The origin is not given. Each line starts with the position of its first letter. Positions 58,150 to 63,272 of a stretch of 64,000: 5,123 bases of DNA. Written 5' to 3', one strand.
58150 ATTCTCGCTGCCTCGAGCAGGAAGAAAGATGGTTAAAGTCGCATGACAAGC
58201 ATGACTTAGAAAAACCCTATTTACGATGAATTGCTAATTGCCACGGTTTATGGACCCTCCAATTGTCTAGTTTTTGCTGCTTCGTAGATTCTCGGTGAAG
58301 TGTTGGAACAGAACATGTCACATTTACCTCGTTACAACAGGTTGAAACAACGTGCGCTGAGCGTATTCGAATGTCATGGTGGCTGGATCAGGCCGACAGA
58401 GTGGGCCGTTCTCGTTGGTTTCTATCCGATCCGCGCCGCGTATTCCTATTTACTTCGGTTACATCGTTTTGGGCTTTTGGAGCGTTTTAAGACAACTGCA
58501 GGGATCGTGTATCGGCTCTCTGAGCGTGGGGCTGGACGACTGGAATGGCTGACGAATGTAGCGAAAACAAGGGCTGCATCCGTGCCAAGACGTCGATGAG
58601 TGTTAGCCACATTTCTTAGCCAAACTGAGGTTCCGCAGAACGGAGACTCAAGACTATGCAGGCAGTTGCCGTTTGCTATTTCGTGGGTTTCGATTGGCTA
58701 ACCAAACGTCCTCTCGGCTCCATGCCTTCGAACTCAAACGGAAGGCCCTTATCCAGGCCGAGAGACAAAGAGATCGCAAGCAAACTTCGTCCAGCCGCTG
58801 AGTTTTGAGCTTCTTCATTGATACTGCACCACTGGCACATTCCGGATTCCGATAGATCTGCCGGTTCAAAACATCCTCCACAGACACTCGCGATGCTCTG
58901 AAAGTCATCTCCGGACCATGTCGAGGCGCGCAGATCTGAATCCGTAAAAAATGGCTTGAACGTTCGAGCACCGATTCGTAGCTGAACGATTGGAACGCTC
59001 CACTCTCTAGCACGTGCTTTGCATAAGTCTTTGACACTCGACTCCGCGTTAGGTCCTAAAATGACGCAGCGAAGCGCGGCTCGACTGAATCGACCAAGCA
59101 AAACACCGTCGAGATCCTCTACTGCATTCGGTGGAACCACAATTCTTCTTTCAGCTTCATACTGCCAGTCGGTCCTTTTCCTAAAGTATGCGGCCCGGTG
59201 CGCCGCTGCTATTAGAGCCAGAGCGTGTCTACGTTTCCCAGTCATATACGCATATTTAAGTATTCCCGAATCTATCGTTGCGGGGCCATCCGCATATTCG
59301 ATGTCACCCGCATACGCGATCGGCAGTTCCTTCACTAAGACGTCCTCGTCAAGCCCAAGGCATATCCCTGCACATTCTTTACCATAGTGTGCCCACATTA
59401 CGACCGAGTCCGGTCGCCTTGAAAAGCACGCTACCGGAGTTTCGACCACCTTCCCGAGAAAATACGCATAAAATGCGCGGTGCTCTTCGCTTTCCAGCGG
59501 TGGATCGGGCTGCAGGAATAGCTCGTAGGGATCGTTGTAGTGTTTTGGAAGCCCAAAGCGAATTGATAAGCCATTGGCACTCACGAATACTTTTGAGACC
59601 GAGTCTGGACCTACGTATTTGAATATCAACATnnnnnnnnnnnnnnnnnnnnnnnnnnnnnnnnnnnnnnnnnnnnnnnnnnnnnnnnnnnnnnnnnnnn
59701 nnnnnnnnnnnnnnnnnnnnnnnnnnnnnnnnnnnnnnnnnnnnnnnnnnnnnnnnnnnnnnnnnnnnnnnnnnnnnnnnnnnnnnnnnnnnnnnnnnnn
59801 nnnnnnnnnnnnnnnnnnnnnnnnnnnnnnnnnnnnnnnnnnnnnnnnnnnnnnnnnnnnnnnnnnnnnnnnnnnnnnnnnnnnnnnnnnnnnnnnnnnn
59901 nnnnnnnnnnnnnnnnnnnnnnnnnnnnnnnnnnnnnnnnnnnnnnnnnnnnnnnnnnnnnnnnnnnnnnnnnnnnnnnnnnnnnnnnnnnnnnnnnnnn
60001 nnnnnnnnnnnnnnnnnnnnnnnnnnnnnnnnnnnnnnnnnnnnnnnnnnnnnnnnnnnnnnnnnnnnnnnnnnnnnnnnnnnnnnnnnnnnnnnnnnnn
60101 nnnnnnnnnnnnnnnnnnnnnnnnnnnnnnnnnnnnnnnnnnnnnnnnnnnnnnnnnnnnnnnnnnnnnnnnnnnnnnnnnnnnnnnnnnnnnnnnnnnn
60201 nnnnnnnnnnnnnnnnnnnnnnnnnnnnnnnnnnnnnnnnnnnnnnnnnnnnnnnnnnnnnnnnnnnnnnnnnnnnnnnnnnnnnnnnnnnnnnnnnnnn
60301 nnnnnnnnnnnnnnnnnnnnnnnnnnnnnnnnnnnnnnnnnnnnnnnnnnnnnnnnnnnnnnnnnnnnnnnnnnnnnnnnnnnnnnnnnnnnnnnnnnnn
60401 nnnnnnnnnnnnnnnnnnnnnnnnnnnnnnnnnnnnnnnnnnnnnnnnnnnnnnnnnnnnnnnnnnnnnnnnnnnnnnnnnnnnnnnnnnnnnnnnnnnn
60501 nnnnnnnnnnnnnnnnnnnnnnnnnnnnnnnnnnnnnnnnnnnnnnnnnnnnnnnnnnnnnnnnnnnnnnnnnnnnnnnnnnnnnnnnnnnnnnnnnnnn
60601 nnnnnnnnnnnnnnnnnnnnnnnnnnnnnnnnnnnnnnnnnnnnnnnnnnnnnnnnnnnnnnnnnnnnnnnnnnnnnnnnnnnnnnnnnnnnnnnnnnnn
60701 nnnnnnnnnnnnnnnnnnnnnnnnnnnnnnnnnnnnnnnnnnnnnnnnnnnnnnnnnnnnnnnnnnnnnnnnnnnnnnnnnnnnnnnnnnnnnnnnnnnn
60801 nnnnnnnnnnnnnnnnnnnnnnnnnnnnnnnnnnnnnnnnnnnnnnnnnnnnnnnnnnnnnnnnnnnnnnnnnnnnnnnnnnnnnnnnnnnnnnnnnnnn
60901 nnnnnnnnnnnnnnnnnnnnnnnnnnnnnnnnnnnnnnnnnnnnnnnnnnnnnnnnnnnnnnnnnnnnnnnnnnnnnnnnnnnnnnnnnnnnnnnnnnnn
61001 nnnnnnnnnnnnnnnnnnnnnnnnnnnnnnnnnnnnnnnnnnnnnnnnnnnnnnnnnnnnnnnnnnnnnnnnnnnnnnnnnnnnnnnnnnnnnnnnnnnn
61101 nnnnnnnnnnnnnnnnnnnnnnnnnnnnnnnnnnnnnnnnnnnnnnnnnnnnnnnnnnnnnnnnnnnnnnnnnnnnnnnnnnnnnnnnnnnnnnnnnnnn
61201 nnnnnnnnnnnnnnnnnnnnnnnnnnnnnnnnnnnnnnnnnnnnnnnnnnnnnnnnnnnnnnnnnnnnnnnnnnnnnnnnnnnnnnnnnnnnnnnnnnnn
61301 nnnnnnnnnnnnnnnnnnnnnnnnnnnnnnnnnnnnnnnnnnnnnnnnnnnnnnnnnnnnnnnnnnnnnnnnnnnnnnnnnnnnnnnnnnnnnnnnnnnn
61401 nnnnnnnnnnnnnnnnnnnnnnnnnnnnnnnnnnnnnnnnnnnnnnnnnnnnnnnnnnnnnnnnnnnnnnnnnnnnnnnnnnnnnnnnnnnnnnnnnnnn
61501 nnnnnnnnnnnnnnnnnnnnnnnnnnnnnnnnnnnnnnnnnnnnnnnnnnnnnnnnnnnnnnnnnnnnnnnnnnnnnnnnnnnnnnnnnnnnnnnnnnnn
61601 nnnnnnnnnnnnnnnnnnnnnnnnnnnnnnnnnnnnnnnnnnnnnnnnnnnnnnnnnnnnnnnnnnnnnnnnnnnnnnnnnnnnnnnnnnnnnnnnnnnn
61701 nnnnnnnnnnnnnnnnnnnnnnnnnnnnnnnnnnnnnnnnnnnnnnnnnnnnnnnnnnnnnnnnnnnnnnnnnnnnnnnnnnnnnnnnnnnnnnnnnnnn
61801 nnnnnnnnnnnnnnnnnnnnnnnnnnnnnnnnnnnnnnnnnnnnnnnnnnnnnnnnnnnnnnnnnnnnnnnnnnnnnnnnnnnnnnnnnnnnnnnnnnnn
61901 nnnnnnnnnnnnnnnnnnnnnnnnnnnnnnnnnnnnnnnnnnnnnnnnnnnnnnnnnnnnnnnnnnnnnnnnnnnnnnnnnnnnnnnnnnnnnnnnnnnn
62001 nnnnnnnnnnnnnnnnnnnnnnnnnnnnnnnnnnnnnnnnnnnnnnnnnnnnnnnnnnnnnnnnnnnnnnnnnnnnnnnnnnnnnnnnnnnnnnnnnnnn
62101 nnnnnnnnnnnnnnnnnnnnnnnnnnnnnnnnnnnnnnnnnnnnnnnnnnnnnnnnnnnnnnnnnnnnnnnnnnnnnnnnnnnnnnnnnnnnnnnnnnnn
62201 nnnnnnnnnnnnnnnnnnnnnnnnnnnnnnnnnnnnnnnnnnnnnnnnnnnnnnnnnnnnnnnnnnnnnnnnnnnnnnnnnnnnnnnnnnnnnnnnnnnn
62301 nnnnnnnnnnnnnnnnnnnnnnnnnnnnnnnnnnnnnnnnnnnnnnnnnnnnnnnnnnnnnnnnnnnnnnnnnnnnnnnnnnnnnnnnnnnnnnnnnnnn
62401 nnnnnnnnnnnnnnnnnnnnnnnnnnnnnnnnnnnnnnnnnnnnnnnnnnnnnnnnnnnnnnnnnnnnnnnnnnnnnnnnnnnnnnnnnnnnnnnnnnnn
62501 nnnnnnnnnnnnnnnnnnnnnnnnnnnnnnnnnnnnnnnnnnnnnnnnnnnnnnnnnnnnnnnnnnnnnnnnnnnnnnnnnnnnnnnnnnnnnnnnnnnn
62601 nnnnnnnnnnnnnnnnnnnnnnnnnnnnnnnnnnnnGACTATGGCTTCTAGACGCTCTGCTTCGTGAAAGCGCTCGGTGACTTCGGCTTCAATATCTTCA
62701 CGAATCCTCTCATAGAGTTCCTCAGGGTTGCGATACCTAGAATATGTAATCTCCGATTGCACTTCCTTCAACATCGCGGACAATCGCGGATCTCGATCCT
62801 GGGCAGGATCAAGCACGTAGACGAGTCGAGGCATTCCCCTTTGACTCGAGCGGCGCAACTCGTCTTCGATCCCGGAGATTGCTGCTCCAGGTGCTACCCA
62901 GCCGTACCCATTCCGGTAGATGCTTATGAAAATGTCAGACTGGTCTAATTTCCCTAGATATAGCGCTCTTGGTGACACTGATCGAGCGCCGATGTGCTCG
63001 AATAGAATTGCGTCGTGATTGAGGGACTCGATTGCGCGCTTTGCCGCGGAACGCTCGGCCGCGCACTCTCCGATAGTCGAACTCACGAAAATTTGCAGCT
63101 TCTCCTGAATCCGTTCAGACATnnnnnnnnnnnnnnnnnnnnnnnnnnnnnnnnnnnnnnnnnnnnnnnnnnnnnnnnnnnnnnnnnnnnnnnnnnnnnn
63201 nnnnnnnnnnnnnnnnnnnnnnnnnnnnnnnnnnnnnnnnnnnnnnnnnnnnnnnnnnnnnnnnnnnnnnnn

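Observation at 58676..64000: Tightly coupled minus-strand operon (unknown protein / DUF4062-STAND-TPR giant / DUF2971-zinc-ribbon): candidate uncharacterised NLR-like defence system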

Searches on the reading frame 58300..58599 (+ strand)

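Call 4: search_protein_families(library=pfam, proteins=[window:58300-58599:+], max_evalue=0.1)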
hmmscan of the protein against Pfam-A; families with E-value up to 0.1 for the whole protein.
window:58300-58599:+ (99 aa): 1 family
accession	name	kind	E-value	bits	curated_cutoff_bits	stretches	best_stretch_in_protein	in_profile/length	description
PF07848.18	PaaX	-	0.087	13.5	24.8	0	44-77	40-70/70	PaaX-like protein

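Call 5: search_protein_families(library=padloc, proteins=[window:58300-58599:+], max_evalue=0.1)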
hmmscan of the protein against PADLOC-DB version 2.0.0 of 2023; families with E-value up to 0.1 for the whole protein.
window:58300-58599:+ (99 aa): 0 families

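Call 8: search_protein_families(library=ncbifam, proteins=[window:58300-58599:+], max_evalue=0.1)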
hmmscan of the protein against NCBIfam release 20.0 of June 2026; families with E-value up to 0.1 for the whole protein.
window:58300-58599:+ (99 aa): 0 families

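Call 55: search_protein_families(library=phrogs, proteins=[window:58300-58599:+], max_evalue=0.01)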
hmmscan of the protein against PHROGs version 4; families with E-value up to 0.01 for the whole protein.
window:58300-58599:+ (99 aa): 0 families

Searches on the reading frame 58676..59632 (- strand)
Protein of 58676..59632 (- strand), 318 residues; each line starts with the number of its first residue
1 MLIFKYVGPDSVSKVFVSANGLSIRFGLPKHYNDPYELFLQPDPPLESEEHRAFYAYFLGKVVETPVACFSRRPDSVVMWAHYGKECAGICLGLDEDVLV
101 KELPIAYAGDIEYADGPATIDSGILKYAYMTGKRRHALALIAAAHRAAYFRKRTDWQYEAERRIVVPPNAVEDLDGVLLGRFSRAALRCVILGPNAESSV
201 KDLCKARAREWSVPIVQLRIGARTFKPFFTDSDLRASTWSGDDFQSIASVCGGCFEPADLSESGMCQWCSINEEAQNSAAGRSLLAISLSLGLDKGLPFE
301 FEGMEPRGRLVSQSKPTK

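Call 4: search_protein_families(library=pfam, proteins=[window:58676-59632:-], max_evalue=0.1)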
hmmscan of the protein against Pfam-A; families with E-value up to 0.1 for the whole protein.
window:58676-59632:- (318 aa): 1 family
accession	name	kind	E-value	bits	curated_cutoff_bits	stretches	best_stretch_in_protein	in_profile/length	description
PF11185.13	DUF2971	-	2.5e-06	29.1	22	1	79-164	1-89/89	Protein of unknown function (DUF2971)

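Call 5: search_protein_families(library=padloc, proteins=[window:58676-59632:-], max_evalue=0.1)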
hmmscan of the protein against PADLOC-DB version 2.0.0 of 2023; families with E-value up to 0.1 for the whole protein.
window:58676-59632:- (318 aa): 4 families
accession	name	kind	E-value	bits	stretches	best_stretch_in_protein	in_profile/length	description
PDLC04990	PDC-S31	-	8e-18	63.2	1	65-225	110-251/259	-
PDLC04991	PDC-S31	-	5e-16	57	1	31-225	31-195/208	-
PDLC04994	PDC-S31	-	2.6e-11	41.4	1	66-202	122-241/273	-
PDLC04992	PDC-S31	-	0.0026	15.6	1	66-166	58-158/220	-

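Call 8: search_protein_families(library=ncbifam, proteins=[window:58676-59632:-], max_evalue=0.1)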
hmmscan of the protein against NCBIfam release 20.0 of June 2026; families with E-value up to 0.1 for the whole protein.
window:58676-59632:- (318 aa): 0 families

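Call 55: search_protein_families(library=phrogs, proteins=[window:58676-59632:-], max_evalue=0.01)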
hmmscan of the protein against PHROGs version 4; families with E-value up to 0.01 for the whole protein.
window:58676-59632:- (318 aa): 1 family
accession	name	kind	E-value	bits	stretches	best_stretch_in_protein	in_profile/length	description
phrog_1762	-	unknown function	2.2e-26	93.8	1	1-225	46-288/395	-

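Call 80: search_dna_similar(query=window:58676-59632:-, collection=plasmids, mode=protein, max_evalue=0.001, max_rows=30, rows=spread)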
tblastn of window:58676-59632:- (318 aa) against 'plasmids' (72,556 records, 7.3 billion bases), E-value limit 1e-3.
Records with a match: 324; places in all: 324; records where one place covers at least 80% of the query: 8.
Best place of each record, by identity: <60% 324.
By first word of the organism name: Klebsiella 106; Enterobacter 85; Salmonella 41; Escherichia 39; Citrobacter 18; Providencia 6; Agrobacterium 5; Rhizobium 4; Comamonas 4; Edwardsiella 4; and 9 more.
By predicted mobility (MOB-suite, as given by PLSDB): non-mobilizable 299; conjugative 25.
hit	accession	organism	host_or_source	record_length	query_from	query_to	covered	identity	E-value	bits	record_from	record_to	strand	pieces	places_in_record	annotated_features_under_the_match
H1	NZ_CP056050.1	Agrobacterium vitis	Vitis vinifera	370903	2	293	92%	30.7%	2e-26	117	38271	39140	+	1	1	DUF2971 domain-containing protein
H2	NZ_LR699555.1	Paraburkholderia dioscoreae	-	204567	25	206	57%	29.7%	6e-6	56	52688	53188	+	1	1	DUF2971 domain-containing protein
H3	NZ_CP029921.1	Salmonella enterica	-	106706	2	226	71%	22.4%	4e-7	59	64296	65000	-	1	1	DUF2971 domain-containing protein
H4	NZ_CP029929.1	Salmonella enterica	-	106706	2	226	71%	22.4%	4e-7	59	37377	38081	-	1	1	DUF2971 domain-containing protein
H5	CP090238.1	Salmonella enterica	Homo sapiens,blood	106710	2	226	71%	22.4%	4e-7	59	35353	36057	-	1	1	DUF2971 domain-containing protein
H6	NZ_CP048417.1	Citrobacter freundii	Homo sapiens,Pure culture one microbial ...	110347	2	203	64%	24.4%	2e-6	57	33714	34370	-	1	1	DUF2971 domain-containing protein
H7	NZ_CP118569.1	Enterobacter hormaechei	Homo sapiens,blood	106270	1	183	58%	25.1%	2e-5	54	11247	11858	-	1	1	DUF2971 domain-containing protein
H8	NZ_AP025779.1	Enterobacter hormaechei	Homo sapiens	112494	1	183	58%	25.1%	2e-5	54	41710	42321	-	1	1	DUF2971 domain-containing protein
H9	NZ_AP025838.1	Enterobacter hormaechei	Homo sapiens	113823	1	183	58%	25.1%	2e-5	54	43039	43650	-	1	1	DUF2971 domain-containing protein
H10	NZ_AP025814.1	Enterobacter hormaechei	Homo sapiens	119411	1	183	58%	25.1%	2e-5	54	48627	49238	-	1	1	DUF2971 domain-containing protein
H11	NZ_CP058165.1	Enterobacter hormaechei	culture,Wastewater influent sample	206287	1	183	58%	25.1%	2e-5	54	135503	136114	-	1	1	DUF2971 domain-containing protein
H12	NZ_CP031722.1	Enterobacter hormaechei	Homo sapiens,Pure Culture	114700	1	171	54%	26.4%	3e-7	59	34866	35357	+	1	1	DUF2971 domain-containing protein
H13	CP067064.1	Enterobacter hormaechei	Genomic DNA,environmental surface of zoo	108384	1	171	54%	26.4%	4e-7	59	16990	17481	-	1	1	DUF2971 domain-containing protein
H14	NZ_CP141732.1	Klebsiella variicola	-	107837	1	166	52%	26.7%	4e-7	59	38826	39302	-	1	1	DUF2971 domain-containing protein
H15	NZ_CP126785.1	Enterobacter hormaechei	Homo sapiens,isolated bacterial ...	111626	1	171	54%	25.8%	3e-7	59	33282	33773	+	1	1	DUF2971 domain-containing protein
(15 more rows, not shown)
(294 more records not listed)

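Call 81: search_dna_similar(query=window:58676-59632:-, collection=phages, mode=protein, max_evalue=0.001, max_rows=15)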
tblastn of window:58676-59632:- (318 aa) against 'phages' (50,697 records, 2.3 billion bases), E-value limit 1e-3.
Records with a match: 5; places in all: 5; records where one place covers at least 80% of the query: 0.
Best place of each record, by identity: <60% 5.
By first word of the organism name: Salmonella 2; Klebsiella 2; Escherichia 1.
By host as written in the record: Salmonella enterica subsp. enterica serovar Typhimurium strain LT2 2; Klebsiella pneumoniae subsp. pneumoniae LC-1825/18 1; horse 1; - 1.
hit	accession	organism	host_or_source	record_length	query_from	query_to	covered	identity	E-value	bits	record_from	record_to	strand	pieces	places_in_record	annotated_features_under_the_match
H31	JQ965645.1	Salmonella phage SSU5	Salmonella enterica subsp. enterica ...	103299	2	183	57%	24.3%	1e-5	53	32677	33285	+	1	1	hypothetical protein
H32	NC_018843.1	Salmonella phage SSU5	Salmonella enterica subsp. enterica ...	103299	2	183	57%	24.3%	1e-5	53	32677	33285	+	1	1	DUF2971 domain-containing protein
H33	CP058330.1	Klebsiella phage vB_Kpn_1825-KPC53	Klebsiella pneumoniae subsp. pneumoniae ...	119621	1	166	52%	26.0%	9e-8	59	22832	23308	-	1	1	record has no annotation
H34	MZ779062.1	Klebsiella phage pJN2-26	horse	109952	2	179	56%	23.8%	8e-6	54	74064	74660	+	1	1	hypothetical protein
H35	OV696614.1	Escherichia phage Cyrano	-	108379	29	202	55%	23.9%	6e-6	54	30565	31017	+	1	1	Hypothetical protein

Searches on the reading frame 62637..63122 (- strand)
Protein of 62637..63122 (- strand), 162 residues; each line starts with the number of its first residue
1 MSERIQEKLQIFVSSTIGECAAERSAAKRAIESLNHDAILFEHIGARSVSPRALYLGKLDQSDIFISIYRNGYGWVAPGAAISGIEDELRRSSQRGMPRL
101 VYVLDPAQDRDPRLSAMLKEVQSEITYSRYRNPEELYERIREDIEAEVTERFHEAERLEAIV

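Call 69: search_solved_structures(query=window:62637-63122:-, max_evalue=10, show_alignments=3)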
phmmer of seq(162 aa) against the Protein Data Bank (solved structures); distinct sequences matched with E-value up to 10: 7.
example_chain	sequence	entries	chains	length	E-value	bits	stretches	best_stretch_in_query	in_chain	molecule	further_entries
2ca5_A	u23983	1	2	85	0.35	14.4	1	93-153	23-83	MXIH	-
2jow_A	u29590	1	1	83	0.76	13.3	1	107-154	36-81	Protein prgI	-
3al0_A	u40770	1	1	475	0.96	13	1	116-158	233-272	Glutamyl-tRNA(Gln) amidotransferase subunit A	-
2gi3_A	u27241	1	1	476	0.96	13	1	116-158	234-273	Glutamyl-tRNA(Gln) amidotransferase subunit A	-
2lnd_A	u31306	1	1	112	1.1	12.8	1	78-147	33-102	DE NOVO DESIGNED PROTEIN, PFK fold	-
3j0r_A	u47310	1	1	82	1.3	12.5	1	93-152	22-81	Protein mxiH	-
2v6l_0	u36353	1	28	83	1.4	12.5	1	93-152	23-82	MXIH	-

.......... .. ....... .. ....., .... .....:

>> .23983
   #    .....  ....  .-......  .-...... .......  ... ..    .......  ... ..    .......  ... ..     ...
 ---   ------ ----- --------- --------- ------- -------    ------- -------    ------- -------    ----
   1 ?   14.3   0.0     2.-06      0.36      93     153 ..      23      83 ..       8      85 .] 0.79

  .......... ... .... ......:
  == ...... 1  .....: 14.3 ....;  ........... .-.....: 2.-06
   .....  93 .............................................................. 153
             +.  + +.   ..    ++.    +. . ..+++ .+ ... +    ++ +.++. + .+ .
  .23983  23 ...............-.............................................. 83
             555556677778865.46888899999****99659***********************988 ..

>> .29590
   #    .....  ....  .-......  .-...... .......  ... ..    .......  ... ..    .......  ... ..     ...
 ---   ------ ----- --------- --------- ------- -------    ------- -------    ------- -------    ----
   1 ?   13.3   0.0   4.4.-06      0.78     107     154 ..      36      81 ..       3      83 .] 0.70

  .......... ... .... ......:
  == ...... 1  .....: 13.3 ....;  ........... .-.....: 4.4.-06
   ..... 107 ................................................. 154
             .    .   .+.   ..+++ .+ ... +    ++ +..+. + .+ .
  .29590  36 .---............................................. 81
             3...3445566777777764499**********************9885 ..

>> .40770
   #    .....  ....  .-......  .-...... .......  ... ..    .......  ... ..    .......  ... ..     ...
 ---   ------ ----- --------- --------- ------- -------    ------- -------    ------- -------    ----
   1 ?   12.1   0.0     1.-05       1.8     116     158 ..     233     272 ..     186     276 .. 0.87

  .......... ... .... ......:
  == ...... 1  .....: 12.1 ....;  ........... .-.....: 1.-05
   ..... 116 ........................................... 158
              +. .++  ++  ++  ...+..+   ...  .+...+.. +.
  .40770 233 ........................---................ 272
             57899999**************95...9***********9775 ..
